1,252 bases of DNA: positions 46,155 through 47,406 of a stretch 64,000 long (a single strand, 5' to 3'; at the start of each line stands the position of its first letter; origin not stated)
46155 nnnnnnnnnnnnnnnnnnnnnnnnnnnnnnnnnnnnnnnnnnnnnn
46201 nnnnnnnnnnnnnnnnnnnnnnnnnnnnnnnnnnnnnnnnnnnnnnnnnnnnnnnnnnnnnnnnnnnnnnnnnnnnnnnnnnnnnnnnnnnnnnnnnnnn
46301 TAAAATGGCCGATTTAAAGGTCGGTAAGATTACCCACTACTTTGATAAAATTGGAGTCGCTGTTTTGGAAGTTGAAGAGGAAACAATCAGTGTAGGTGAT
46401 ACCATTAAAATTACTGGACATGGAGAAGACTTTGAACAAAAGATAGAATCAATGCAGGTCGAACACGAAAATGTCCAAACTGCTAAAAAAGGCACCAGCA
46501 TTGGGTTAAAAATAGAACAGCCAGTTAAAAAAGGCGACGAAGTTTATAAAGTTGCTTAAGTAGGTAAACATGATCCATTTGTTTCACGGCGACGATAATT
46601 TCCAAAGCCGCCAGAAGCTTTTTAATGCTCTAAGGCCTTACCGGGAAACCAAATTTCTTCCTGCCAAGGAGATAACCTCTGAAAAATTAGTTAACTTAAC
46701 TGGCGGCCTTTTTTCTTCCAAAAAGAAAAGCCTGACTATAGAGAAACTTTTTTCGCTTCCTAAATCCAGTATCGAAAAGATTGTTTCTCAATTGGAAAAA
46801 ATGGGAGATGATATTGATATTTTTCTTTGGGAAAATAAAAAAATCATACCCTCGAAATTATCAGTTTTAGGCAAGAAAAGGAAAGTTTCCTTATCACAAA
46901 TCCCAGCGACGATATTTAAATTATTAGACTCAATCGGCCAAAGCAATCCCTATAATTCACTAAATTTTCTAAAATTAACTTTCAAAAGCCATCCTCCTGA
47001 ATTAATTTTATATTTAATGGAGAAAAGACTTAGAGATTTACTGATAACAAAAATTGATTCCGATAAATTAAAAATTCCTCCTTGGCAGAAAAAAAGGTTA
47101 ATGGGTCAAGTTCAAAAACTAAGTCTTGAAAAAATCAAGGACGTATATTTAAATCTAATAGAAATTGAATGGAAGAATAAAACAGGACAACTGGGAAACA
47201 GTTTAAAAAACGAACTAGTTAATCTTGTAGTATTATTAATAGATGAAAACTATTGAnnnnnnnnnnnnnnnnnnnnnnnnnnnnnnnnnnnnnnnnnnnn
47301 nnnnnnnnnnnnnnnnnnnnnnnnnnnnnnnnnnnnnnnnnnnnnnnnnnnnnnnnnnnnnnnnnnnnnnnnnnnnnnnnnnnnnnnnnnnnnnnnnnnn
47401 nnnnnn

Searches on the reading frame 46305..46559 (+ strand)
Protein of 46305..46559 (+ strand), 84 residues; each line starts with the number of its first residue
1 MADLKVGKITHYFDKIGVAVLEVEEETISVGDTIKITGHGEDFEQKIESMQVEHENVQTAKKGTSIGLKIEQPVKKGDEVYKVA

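Call 7: search_protein_families(library=pfam, proteins=[window:46305-46559:+], max_evalue=1)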
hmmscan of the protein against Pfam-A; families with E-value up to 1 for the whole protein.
window:46305-46559:+ (84 aa): 3 families
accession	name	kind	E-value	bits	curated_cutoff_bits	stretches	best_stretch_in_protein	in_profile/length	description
PF16325.11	Peptidase_U32_C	-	0.00015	22.3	28.2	1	6-78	6-80/83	Peptidase family U32 C-terminal domain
PF03144.31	GTP_EFTU_D2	-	0.00039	21.2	30.3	1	27-70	12-58/73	Elongation factor Tu domain 2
PF14578.12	GTP_EFTU_D4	-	0.0028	18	23.8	1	22-80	24-85/86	Elongation factor Tu domain 4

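Call 68: find_related_loci(query=A3, collection=metagenome_contigs, flank=7000)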
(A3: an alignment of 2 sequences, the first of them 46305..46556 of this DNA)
Query A3 (84 aa) in metagenome_contigs; peptide patterns used: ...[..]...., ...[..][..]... (x = any residue, [..] = any of these).
600 stretches matched a pattern (row limit reached: there are more); 398 encode a relative of the query (tblastn E <= 1e-3); the best 80 are kept; 80 distinct loci.
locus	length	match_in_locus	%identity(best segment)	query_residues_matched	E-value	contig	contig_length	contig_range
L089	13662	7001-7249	80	1-83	2e-39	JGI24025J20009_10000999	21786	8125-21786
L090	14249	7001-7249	77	1-83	5e-39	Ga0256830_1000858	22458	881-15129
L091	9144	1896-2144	70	1-84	4e-35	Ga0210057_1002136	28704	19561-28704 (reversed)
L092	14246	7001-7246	66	1-83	2e-34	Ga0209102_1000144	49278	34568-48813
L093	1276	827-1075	64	1-84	1e-34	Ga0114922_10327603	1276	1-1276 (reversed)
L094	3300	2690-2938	67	1-84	1e-33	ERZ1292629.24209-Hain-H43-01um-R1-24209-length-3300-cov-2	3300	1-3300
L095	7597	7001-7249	63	1-84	7e-34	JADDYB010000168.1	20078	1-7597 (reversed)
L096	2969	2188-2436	65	1-84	3e-33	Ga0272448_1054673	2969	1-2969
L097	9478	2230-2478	65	1-84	3e-33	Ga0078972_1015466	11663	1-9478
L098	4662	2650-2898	65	1-84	6e-33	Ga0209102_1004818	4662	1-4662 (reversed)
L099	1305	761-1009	63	1-84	1e-33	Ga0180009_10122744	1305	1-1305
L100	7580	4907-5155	62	1-84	4e-33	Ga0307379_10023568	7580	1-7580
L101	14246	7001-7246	65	1-82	6e-33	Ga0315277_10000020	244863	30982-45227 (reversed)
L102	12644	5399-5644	69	1-83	1e-32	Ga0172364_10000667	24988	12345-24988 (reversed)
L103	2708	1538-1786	65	1-84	1e-32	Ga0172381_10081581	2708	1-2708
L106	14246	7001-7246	64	1-83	3e-32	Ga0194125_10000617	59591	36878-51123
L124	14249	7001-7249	67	1-84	4e-31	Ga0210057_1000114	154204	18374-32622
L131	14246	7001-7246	65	1-83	6e-31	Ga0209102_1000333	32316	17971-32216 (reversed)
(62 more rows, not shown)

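Call 78: search_protein_families(library=pfam, proteins=[L089:6116-6724:+, L090:902-1954:+, L090:1959-3083:+, L090:3064-5385:+, L098:490-1137:+, L101:5589-6524:-, L124:3464-4282:-, L124:5574-6281:-, L131:5422-5697:+, L106:6198-6947:-], max_evalue=0.001)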
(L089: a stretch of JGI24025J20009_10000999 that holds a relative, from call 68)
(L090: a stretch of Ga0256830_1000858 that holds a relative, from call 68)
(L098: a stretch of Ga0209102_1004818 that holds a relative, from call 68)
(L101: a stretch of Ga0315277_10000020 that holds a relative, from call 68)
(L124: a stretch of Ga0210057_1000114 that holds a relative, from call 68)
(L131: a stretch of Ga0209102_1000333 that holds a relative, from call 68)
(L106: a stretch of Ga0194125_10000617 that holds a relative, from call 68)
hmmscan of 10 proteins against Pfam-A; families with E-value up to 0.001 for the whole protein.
L089:6116-6724:+ (202 aa): 1 family
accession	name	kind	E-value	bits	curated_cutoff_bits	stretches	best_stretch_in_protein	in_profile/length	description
PF00730.31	HhH-GPD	-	5.9e-18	65.6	26.2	1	43-184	2-105/108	HhH-GPD superfamily base excision DNA repair protein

L090:902-1954:+ (350 aa): 2 families
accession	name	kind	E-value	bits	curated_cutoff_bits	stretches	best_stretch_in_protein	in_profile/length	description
PF01555.25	N6_N4_Mtase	-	2.4e-43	149.1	26.7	1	102-338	1-220/221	DNA methylase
PF12728.13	HTH_17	-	1.1e-07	32.4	27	1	9-57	1-48/51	Helix-turn-helix domain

L090:1959-3083:+ (374 aa): 0 families

L090:3064-5385:+ (773 aa): 0 families

L098:490-1137:+ (215 aa): 2 families
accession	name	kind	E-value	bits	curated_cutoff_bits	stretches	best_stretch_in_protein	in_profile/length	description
PF00753.33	Lactamase_B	-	2e-33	116.4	22.7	1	9-189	2-196/196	Metallo-beta-lactamase superfamily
PF19583.5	ODP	-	2.1e-06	28.2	27.2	1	11-158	1-144/194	ODP family beta lactamase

L101:5589-6524:- (311 aa): 2 families
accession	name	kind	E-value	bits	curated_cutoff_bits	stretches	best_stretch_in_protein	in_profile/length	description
PF02541.22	Ppx-GppA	-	2.3e-29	103.2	27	1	27-260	9-233/285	Ppx/GppA phosphatase family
PF14450.12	FtsA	-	0.00014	22.6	31.8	0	137-165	2-30/127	Cell division protein FtsA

L124:3464-4282:- (272 aa): 2 families
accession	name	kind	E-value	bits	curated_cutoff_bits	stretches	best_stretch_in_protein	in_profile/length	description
PF04055.27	Radical_SAM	-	7.1e-15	56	29.5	1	26-190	1-157/166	Radical SAM superfamily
PF20903.3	SPL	-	1.3e-07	31.2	27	1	18-191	73-240/338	Spore photoproduct lyase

L124:5574-6281:- (235 aa): 1 family
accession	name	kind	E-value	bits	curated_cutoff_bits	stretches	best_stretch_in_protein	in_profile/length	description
PF01522.26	Polysacc_deac_1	-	8e-36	123.2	23.1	1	43-160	3-119/124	Polysaccharide deacetylase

L131:5422-5697:+ (91 aa): 1 family
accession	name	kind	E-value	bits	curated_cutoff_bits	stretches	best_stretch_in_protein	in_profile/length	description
PF00708.24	Acylphosphatase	-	1.7e-28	99.1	22.5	1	6-89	2-85/85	Acylphosphatase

L106:6198-6947:- (249 aa): 1 family
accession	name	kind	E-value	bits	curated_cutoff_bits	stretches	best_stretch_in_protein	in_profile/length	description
PF01790.23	LGT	-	1.7e-63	214.6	24.9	1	4-244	3-239/240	Prolipoprotein diacylglyceryl transferase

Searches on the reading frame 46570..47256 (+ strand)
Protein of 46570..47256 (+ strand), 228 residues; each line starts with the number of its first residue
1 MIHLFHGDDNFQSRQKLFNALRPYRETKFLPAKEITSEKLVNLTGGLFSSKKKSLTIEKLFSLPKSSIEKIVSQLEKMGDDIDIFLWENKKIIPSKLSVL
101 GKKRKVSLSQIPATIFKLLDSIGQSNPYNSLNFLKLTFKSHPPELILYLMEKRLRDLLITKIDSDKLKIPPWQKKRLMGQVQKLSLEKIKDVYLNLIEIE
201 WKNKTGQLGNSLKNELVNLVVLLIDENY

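Call 7: search_protein_families(library=pfam, proteins=[window:46570-47256:+], max_evalue=1)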
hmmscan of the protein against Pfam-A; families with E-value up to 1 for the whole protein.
window:46570-47256:+ (228 aa): 2 families
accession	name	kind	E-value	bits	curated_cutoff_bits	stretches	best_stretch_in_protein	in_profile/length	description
PF21694.2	DNA_pol3_delta_C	-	1.2e-09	38.7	27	1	114-217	3-117/121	DNA polymerase III delta subunit, C-terminal domain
PF18411.6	Annexin_2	-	0.0037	17.9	25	1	33-94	10-70/93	Annexin-like domain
